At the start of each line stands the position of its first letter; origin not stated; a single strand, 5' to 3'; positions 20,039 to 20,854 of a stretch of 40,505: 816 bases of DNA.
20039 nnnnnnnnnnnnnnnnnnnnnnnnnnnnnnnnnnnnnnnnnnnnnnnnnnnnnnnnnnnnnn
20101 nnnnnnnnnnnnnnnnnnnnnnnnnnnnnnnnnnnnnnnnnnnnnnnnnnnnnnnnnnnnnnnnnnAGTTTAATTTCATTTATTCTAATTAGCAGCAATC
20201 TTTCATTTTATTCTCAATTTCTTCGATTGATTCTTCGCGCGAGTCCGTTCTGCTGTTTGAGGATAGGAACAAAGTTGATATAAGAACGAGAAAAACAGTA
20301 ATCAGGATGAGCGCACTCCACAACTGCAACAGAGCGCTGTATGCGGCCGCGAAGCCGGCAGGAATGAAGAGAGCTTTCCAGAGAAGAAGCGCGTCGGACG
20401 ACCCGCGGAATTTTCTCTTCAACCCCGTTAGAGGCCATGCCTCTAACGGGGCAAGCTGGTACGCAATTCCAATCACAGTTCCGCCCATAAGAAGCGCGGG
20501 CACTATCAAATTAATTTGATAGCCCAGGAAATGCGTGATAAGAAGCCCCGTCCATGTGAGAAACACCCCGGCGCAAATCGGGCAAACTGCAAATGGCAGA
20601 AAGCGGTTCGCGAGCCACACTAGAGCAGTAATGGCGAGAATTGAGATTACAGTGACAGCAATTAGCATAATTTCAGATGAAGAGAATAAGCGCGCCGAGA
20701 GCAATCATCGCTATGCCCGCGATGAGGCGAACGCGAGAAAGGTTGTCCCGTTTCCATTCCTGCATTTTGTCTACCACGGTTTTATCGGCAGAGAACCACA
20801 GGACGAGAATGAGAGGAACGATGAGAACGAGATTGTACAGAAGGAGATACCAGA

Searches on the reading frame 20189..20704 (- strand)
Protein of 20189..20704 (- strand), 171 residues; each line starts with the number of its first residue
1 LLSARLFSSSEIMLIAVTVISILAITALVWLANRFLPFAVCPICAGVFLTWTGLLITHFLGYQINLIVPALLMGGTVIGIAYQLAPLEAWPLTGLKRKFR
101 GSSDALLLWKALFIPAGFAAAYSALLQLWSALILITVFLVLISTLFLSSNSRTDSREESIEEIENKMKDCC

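Call 15: search_protein_families(library=pfam, proteins=[window:20189-20704:-], max_evalue=0.01)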
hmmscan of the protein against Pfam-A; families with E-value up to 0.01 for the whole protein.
window:20189-20704:- (171 aa): 0 families

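Call 60: find_homologous_proteins(query=window:20189-20704:-, max_evalue=0.00001)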
Query window:20189-20704:- (171 aa): 203 proteins with E <= 0.00001 among 575 candidates; the best 120 are listed.
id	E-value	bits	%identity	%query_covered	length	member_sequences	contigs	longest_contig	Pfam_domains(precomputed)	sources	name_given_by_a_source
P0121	1.4e-95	335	100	93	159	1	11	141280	-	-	-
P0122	2.1e-64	234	74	93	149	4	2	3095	-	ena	-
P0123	2.7e-62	227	71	93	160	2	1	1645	-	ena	-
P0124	7.8e-62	226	67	93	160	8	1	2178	-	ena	-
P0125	4.1e-60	220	66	93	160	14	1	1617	-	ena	-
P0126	3.6e-59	217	68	93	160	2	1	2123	-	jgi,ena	-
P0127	6.7e-59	216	68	93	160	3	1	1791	-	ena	-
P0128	6.0e-58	213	67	93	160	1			-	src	-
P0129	1.5e-56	209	64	93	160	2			-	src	-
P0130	3.2e-56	207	65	93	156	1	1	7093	-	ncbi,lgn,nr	ncbi:MAG: hypothetical protein Q7S05_01430 [bacterium]|nr:hypothetical protein [bacterium]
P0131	1.1e-55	206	67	93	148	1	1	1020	-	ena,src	-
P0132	2.2e-55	205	65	93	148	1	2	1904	-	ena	-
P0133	9.2e-55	203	64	93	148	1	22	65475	-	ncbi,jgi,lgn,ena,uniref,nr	ncbi:hypothetical protein A3F27_00075 [Candidatus Kaiserbacteria bacterium RIFCSPHIGHO2_12_FULL_53_1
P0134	1.5e-54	202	61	93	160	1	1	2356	-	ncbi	-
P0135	1.3e-52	196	63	93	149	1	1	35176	-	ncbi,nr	ncbi:MAG: hypothetical protein Q7S08_04945 [bacterium]|nr:hypothetical protein [bacterium]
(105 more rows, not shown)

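Call 76: find_encoding_contigs(protein=P0134, flank=1500, max_places=1)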
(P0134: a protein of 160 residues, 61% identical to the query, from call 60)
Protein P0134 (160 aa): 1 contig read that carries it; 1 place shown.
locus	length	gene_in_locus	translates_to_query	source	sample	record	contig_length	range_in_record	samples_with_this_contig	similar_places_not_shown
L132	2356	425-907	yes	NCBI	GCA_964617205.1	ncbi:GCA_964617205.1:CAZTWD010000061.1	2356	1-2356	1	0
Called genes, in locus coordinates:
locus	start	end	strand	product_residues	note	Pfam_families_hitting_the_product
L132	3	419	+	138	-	?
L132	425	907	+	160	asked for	-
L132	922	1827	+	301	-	-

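Call 77: find_encoding_contigs(protein=P0130, flank=1500, max_places=1)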
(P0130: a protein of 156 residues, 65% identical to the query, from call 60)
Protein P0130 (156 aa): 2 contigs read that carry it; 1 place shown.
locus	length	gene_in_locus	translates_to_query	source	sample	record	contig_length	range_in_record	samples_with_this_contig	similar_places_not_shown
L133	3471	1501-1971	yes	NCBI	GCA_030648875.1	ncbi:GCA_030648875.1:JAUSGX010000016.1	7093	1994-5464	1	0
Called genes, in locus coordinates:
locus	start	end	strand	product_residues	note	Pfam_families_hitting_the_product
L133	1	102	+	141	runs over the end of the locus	-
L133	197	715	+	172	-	PF07610:DUF1573 (weak), PF22544:HYDIN_VesB_CFA65-like_Ig (faint)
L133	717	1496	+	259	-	-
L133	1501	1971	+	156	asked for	-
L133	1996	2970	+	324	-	-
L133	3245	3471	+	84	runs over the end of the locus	PF18926:DUF5676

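Call 78: find_encoding_contigs(protein=P0133, flank=1500, max_places=1)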
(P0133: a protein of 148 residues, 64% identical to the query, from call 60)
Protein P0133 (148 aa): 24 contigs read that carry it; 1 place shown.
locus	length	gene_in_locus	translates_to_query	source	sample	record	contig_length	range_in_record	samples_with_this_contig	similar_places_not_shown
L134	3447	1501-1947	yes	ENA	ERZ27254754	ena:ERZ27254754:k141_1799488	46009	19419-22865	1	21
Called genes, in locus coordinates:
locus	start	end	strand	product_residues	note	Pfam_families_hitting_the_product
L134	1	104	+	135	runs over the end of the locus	-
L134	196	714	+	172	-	PF07610:DUF1573 (weak)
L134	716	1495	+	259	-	PF11139:SfLAP (weak)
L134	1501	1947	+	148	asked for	-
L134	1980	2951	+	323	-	-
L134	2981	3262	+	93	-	-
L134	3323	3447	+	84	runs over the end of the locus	PF18926:DUF5676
